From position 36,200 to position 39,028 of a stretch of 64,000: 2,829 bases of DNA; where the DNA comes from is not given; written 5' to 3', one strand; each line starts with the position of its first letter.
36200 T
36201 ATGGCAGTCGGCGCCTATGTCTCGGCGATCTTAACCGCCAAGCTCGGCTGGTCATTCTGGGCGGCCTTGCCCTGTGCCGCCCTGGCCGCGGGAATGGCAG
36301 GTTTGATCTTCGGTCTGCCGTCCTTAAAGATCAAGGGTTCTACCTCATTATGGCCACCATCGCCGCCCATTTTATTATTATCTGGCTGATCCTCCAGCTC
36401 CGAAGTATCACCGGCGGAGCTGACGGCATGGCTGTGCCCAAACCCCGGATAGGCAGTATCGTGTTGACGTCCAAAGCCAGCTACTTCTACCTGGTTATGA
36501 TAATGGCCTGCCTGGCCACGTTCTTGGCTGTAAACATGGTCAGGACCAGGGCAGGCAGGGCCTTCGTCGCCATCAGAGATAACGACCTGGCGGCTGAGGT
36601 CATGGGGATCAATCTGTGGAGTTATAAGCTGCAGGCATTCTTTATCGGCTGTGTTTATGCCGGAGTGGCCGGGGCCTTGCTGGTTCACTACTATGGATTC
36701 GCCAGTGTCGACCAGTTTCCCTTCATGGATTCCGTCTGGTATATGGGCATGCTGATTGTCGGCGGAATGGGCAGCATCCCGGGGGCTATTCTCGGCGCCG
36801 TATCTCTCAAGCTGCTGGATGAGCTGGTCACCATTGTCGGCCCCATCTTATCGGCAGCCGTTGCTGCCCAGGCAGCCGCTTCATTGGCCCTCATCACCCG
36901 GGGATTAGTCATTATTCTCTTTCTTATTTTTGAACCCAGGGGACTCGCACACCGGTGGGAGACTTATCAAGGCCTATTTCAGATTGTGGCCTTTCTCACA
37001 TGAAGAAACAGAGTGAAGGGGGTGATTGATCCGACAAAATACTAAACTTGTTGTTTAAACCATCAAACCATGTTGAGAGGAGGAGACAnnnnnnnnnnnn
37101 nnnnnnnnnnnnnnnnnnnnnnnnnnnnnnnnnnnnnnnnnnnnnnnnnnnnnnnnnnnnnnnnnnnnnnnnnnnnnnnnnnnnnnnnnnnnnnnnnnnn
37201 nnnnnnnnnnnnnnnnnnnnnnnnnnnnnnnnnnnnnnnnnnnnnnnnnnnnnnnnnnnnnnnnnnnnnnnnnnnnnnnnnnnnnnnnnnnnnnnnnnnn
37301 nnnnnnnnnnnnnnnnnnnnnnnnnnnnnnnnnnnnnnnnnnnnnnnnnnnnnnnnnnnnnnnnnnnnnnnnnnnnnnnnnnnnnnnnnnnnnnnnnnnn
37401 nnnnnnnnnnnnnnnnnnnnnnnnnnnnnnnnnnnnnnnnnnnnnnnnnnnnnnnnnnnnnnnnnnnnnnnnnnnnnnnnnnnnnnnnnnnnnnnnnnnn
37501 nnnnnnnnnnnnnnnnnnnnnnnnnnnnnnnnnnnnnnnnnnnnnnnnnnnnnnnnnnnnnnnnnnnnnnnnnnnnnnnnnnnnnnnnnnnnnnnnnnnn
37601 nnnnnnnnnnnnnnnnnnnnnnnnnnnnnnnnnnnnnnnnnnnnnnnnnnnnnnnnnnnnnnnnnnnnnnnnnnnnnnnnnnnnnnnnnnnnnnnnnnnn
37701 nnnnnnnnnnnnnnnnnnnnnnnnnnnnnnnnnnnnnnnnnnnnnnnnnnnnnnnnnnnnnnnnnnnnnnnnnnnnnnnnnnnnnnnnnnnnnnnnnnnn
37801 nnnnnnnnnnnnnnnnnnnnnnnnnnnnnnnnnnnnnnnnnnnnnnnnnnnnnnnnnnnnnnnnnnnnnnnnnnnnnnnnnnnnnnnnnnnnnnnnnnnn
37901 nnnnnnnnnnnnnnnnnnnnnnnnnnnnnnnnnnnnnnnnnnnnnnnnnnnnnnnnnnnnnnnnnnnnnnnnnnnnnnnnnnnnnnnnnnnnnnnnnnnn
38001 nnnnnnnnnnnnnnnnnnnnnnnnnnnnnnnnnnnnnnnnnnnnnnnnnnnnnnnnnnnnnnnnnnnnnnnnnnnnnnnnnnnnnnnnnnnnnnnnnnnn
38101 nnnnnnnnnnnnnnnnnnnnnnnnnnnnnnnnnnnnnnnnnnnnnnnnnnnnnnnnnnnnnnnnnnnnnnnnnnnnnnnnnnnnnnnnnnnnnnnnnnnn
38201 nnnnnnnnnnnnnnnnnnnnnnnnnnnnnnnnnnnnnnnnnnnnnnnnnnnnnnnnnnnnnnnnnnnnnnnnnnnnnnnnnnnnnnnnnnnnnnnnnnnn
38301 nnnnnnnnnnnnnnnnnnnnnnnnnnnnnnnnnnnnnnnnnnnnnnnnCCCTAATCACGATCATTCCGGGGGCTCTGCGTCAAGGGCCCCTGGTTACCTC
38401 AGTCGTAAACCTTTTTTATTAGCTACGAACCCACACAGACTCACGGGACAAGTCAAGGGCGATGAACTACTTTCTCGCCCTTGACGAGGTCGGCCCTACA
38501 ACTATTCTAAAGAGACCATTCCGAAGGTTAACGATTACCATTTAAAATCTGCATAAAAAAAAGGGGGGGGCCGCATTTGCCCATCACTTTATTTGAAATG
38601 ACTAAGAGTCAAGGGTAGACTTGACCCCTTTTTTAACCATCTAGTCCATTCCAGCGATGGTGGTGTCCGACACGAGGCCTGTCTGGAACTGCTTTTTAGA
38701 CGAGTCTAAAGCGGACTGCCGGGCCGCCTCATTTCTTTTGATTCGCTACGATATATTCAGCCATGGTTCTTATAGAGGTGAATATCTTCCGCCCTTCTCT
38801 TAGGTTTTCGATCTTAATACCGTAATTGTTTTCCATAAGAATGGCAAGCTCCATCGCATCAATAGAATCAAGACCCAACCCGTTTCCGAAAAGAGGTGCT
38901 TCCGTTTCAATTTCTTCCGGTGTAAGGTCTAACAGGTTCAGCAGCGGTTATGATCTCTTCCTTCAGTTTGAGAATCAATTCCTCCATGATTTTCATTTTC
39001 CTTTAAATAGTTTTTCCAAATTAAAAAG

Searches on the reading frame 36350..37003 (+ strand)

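Call 9: search_protein_families(library=pfam, proteins=[window:36350-37003:+])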
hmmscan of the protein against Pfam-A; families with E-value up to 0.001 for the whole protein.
window:36350-37003:+ (217 aa): 1 family
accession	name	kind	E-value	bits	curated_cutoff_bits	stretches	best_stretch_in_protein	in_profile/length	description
PF02653.21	BPD_transp_2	-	5.2e-23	82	26.8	1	2-191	87-268/269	Branched-chain amino acid transport system / permease component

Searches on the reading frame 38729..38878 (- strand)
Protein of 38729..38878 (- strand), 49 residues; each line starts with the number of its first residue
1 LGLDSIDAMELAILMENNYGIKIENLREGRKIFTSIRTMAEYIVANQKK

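Call 27: search_protein_families(library=pfam, proteins=[window:38729-38878:-], max_evalue=0.01)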
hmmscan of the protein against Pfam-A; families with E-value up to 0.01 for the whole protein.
window:38729-38878:- (49 aa): 1 family
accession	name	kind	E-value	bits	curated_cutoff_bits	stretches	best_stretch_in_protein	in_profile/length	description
PF00550.31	PP-binding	-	0.00012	22.7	20.8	1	1-24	27-50/67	Phosphopantetheine attachment site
